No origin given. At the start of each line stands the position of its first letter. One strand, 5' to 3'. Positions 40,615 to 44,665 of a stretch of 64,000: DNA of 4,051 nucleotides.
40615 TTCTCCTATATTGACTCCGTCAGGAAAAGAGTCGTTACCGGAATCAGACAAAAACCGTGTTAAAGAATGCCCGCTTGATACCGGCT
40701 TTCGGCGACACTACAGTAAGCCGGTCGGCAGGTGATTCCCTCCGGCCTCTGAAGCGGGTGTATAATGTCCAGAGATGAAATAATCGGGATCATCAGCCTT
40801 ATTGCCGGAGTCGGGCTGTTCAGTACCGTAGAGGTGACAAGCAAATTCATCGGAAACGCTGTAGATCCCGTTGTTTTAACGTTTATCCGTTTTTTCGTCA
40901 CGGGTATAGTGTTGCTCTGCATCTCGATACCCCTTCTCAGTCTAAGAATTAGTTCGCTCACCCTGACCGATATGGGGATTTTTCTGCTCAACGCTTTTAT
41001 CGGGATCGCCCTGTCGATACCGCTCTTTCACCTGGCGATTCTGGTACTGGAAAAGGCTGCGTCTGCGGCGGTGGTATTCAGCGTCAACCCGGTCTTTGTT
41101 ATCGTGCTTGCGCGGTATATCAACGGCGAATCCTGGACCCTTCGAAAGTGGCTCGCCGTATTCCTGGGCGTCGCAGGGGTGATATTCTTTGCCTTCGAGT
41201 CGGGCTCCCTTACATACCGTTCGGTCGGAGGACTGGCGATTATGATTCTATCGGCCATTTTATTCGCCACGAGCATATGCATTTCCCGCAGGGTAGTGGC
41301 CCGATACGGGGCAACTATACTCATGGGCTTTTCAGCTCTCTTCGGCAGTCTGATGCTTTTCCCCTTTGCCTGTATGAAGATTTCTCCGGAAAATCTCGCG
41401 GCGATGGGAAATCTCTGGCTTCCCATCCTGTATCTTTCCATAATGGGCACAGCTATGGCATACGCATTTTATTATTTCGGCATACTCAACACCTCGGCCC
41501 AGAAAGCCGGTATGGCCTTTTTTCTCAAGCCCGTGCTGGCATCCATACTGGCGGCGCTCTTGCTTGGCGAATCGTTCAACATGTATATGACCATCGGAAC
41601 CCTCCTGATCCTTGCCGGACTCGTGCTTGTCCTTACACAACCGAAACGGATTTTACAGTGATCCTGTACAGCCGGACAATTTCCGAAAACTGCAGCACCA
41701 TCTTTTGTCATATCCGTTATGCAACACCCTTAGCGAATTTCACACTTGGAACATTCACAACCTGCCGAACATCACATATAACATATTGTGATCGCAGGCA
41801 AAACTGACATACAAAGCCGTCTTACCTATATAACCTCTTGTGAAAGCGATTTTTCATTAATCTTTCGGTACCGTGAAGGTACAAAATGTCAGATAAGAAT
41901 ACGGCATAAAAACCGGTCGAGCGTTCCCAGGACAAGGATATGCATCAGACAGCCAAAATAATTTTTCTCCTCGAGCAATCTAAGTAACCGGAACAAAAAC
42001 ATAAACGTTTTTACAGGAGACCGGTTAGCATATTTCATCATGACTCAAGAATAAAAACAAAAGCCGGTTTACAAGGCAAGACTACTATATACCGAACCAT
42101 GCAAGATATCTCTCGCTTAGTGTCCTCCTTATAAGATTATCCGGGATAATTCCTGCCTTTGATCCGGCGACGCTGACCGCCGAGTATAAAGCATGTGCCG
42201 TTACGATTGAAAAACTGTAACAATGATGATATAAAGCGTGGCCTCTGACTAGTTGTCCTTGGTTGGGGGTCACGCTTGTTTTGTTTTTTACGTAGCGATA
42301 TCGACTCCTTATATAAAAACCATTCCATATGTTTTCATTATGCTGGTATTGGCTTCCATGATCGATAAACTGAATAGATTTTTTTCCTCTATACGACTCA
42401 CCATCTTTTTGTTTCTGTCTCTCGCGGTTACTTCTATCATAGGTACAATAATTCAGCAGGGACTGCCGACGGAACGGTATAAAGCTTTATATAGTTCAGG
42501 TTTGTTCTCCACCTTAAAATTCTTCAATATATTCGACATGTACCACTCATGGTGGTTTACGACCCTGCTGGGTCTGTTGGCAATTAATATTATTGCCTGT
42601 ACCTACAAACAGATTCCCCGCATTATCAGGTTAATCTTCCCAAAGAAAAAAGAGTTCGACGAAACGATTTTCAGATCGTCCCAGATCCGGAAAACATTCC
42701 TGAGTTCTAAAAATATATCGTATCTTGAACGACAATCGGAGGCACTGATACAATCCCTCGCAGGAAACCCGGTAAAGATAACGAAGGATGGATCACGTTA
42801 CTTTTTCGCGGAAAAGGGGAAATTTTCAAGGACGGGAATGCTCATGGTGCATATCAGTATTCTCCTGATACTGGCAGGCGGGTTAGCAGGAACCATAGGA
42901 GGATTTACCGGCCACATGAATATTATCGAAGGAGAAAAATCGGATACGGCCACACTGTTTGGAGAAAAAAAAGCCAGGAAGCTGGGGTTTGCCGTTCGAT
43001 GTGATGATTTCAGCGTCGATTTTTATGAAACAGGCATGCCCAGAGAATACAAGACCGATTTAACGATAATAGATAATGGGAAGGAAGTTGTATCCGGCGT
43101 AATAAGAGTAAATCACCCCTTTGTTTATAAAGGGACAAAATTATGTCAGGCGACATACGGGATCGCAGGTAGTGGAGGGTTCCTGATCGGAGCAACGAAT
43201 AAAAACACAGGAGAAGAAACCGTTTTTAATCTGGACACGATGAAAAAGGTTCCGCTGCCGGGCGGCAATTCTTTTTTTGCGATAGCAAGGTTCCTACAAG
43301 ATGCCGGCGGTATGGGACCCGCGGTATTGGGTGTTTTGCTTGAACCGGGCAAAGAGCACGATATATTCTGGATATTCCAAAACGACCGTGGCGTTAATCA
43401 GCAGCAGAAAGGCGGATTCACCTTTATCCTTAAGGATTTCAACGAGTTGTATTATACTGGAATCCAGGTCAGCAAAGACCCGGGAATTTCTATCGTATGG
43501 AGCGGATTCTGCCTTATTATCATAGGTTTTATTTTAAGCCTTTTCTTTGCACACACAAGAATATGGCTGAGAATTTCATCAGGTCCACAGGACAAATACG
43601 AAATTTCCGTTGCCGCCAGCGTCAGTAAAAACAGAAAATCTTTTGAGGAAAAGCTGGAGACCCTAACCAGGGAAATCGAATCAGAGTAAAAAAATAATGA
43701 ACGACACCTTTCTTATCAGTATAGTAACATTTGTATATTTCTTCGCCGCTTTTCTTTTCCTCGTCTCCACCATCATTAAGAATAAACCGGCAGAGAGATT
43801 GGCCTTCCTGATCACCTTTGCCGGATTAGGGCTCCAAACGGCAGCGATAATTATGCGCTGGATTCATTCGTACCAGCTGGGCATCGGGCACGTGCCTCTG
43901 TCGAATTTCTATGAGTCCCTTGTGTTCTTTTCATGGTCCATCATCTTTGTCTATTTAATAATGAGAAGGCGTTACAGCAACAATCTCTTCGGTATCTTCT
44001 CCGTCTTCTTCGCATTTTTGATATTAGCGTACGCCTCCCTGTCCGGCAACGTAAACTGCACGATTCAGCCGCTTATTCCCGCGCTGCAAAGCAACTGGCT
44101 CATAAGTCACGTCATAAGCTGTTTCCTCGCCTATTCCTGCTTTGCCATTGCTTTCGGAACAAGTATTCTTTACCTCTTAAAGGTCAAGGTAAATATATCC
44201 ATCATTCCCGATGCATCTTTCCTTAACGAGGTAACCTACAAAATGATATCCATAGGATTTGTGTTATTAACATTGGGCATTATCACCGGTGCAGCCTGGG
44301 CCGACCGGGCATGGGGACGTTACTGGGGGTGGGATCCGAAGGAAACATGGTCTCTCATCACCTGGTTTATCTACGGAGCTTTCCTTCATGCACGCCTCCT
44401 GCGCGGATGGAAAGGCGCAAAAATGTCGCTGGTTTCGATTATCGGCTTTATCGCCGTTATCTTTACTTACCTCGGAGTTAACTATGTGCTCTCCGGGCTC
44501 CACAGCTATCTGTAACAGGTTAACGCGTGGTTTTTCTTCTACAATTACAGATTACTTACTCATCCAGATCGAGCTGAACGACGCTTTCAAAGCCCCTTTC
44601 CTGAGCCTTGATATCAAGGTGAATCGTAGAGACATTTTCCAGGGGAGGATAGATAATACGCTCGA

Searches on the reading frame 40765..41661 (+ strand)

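Call 63: search_protein_families(library=pfam, proteins=[window:40765-41661:+], max_evalue=0.00001)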
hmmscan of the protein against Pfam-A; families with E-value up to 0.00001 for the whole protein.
window:40765-41661:+ (298 aa): 1 family
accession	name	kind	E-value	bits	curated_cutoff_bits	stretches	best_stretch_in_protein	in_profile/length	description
PF00892.27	EamA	-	3.2e-35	121.8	28.2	2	156-290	3-134/135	EamA-like transporter family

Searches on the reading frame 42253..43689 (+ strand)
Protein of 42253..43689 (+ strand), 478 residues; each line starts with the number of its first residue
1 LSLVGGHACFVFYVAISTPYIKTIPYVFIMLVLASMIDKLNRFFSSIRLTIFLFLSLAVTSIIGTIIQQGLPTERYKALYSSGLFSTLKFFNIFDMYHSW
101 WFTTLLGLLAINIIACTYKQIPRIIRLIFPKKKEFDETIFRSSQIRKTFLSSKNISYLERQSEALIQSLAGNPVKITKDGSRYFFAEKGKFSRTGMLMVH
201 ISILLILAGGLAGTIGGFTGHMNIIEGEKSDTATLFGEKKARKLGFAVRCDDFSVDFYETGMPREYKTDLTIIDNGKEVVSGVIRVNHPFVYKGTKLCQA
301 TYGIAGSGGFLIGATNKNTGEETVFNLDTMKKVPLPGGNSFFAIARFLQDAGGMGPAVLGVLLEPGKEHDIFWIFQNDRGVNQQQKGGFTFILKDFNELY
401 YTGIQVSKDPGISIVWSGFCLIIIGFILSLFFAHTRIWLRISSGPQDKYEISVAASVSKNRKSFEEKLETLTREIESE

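Call 63: search_protein_families(library=pfam, proteins=[window:42253-43689:+], max_evalue=0.00001)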
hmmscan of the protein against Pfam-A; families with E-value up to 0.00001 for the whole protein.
window:42253-43689:+ (478 aa): 1 family
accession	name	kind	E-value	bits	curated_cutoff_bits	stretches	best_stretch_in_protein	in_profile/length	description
PF05140.19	ResB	-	2.1e-88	297.7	24.6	2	48-358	2-306/486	ResB-like family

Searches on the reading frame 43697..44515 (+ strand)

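Call 63: search_protein_families(library=pfam, proteins=[window:43697-44515:+], max_evalue=0.00001)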
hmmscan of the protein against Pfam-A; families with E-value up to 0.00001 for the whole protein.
window:43697-44515:+ (272 aa): 1 family
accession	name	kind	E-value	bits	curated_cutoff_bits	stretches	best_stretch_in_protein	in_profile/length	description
PF01578.25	Cytochrom_C_asm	-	1.4e-51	175.6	29.9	1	68-269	1-212/212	Cytochrome C assembly protein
